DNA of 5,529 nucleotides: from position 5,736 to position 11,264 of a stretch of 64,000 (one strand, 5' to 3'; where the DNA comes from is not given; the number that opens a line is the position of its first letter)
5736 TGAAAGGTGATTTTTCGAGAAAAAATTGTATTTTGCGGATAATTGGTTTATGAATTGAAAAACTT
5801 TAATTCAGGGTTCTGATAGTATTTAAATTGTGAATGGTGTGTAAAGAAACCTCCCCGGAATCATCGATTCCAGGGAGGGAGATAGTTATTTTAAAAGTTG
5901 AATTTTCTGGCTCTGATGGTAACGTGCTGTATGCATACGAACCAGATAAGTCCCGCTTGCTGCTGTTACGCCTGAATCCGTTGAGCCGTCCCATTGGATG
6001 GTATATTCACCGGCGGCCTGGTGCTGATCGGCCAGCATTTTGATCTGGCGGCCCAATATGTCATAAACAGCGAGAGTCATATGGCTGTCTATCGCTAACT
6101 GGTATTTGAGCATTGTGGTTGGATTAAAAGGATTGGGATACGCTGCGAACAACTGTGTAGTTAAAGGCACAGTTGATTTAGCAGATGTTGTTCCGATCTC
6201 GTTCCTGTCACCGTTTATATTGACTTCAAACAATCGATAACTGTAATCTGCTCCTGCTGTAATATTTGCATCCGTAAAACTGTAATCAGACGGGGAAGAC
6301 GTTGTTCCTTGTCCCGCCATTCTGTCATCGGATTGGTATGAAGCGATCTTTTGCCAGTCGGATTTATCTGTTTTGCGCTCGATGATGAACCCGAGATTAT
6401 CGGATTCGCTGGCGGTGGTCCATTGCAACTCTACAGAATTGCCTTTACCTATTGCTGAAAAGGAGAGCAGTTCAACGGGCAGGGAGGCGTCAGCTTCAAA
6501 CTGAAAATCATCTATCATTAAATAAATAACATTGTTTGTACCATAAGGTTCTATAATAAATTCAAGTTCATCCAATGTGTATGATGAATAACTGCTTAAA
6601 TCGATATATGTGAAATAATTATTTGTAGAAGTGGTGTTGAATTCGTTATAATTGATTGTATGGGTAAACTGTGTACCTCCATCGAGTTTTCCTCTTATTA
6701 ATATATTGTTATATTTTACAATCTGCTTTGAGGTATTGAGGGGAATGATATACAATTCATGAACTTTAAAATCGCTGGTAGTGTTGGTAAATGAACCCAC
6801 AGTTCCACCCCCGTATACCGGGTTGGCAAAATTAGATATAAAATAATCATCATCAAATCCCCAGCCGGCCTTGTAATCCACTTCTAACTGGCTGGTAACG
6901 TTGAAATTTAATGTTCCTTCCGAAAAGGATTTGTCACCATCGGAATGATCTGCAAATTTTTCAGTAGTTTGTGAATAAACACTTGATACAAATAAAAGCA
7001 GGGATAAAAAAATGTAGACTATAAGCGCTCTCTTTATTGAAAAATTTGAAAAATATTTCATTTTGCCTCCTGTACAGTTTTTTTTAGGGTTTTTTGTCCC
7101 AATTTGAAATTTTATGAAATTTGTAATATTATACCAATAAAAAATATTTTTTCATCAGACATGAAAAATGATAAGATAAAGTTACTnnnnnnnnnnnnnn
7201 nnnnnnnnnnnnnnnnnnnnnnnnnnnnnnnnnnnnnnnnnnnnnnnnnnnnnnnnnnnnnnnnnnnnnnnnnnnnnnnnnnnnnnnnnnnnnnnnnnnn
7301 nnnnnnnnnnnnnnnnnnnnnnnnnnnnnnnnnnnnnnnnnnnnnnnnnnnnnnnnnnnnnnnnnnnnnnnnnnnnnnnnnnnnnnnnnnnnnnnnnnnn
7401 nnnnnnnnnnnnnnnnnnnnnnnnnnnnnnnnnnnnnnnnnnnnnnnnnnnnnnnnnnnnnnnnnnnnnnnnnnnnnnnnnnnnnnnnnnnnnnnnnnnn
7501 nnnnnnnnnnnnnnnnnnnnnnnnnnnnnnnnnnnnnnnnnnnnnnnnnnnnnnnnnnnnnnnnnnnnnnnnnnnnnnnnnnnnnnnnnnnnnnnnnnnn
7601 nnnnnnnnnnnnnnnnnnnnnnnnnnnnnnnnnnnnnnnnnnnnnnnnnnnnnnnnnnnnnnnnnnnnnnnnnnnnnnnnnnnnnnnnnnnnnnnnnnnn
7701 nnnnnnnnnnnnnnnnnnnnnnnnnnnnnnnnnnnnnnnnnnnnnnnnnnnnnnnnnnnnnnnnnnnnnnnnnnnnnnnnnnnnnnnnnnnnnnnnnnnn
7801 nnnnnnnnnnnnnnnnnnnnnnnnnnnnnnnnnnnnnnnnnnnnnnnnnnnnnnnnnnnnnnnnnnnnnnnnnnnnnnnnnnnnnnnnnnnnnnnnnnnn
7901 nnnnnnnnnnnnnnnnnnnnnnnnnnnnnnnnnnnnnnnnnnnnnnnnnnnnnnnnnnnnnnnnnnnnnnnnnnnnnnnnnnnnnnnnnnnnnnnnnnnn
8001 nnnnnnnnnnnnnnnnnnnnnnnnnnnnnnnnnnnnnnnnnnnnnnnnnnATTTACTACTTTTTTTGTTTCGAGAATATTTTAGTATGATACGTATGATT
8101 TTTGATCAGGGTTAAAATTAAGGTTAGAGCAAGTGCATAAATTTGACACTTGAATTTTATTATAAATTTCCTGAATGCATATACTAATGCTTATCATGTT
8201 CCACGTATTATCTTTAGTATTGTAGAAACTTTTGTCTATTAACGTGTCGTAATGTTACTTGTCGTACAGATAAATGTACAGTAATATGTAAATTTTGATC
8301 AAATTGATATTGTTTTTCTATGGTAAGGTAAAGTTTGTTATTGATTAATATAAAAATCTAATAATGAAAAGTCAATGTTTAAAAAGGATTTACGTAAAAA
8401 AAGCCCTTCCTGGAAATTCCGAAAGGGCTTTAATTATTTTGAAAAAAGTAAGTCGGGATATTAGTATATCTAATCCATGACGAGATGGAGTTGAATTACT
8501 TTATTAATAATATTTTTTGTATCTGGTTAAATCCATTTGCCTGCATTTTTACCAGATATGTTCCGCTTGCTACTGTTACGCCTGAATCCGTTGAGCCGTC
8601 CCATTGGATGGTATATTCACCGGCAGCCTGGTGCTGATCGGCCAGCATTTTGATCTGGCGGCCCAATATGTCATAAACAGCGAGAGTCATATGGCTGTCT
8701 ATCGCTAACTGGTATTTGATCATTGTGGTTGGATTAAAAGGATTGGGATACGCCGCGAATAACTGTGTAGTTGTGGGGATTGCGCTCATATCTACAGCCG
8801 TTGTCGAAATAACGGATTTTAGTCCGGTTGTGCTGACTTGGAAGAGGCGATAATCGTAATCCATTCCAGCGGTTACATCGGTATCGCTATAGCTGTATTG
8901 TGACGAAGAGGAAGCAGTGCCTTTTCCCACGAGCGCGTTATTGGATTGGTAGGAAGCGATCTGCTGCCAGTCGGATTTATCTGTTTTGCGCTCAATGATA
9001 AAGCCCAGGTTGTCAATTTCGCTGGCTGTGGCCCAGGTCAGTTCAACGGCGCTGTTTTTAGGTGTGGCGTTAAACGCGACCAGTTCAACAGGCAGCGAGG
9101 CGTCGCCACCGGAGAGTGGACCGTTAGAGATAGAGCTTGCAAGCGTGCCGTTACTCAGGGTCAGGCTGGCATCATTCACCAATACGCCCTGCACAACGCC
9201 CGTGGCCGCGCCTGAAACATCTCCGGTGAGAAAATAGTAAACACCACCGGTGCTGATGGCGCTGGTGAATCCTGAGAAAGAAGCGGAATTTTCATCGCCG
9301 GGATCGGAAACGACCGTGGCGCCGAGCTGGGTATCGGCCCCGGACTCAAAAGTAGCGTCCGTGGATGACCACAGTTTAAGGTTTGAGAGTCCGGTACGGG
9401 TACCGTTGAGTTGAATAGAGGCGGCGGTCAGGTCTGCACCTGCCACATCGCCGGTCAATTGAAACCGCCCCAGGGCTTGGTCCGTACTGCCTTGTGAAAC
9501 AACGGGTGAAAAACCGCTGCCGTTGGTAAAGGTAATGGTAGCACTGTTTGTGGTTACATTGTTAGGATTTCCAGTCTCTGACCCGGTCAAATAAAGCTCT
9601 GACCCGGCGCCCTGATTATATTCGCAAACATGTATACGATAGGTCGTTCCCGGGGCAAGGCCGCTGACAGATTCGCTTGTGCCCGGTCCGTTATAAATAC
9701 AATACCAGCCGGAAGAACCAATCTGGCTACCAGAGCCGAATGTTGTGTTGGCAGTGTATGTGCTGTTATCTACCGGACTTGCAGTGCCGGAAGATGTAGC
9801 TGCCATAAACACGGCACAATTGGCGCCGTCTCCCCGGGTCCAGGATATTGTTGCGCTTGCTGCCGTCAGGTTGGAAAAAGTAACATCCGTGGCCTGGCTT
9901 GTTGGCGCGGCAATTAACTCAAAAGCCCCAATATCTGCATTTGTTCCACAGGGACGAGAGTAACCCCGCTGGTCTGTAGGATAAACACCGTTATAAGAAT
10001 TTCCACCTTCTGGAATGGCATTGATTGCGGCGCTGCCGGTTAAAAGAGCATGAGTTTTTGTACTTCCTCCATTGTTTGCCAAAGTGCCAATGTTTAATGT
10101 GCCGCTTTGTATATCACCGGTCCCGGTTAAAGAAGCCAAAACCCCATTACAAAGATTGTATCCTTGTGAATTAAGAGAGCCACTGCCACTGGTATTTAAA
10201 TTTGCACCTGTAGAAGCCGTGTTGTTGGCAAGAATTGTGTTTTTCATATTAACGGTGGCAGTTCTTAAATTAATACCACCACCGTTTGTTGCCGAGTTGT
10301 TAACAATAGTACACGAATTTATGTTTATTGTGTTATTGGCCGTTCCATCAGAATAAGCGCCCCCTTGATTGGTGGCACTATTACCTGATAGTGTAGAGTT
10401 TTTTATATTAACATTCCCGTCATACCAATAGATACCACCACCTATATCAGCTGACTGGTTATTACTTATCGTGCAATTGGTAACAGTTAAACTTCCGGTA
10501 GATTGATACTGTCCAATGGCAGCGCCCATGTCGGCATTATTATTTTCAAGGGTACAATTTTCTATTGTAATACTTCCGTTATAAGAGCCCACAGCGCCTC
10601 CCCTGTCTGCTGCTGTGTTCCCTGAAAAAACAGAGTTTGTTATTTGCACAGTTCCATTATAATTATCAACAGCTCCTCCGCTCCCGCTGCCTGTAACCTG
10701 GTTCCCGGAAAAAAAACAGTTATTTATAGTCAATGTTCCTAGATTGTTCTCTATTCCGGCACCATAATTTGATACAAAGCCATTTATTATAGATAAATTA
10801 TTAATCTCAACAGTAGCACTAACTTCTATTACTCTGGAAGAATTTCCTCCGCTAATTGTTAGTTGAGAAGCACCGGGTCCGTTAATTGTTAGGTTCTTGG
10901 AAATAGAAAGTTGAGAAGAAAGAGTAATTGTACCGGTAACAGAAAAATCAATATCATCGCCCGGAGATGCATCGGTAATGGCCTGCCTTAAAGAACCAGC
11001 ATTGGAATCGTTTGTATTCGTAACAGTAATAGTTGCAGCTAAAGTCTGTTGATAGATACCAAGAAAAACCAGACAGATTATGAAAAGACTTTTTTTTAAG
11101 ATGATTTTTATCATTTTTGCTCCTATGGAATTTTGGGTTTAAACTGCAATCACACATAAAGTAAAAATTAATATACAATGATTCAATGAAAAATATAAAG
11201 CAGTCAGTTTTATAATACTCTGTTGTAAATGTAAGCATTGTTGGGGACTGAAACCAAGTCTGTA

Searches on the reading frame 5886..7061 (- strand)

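Call 34: search_protein_families(library=pfam, proteins=[window:5886-7061:-], max_evalue=0.001)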
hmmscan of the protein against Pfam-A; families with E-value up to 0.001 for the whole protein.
window:5886-7061:- (391 aa): 2 families
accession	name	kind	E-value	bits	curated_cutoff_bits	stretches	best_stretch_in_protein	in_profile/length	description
PF13860.13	FlgD_ig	-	9.2e-10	38.8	27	1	322-378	18-75/79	FlgD Ig-like domain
PF18962.6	Por_Secre_tail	-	1.3e-05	25.9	27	1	308-387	2-73/75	Secretion system C-terminal sorting domain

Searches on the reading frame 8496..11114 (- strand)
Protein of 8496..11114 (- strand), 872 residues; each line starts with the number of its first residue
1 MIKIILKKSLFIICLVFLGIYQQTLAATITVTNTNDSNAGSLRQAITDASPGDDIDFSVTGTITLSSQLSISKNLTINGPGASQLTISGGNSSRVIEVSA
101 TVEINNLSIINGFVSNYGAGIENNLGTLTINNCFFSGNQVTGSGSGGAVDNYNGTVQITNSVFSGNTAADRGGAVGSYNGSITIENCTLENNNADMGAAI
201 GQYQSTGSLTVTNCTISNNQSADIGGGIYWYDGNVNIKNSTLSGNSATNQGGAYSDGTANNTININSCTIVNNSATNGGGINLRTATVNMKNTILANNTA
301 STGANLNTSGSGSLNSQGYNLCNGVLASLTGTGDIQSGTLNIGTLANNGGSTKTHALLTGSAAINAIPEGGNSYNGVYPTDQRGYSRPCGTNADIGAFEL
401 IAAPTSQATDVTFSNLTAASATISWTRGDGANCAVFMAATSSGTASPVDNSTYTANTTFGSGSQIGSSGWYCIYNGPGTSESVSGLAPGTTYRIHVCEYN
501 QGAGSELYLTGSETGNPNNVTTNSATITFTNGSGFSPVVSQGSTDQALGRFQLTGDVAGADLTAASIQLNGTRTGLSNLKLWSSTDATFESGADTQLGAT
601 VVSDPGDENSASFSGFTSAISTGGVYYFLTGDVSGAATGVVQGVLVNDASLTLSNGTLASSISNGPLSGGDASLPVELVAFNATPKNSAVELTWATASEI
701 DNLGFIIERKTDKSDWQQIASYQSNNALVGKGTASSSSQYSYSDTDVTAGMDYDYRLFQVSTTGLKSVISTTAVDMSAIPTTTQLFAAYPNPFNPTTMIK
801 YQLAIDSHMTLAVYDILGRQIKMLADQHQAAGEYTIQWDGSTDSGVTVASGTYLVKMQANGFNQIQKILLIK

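Call 11: search_protein_families(library=pfam, proteins=[window:8496-11114:-], max_evalue=0.001)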
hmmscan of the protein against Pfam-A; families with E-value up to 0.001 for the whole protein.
window:8496-11114:- (872 aa): 4 families
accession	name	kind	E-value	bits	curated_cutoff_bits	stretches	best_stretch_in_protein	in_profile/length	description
PF13860.13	FlgD_ig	-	3.6e-10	40.1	27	1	802-860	17-76/79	FlgD Ig-like domain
PF18962.6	Por_Secre_tail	-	1.5e-06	28.8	27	1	789-869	2-74/75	Secretion system C-terminal sorting domain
PF00041.27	fn3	-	9.5e-06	26.2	25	0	407-502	2-72/84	Fibronectin type III domain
PF16656.11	Pur_ac_phosph_N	-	5.9e-05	24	30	1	411-504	6-85/93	Purple acid Phosphatase, N-terminal domain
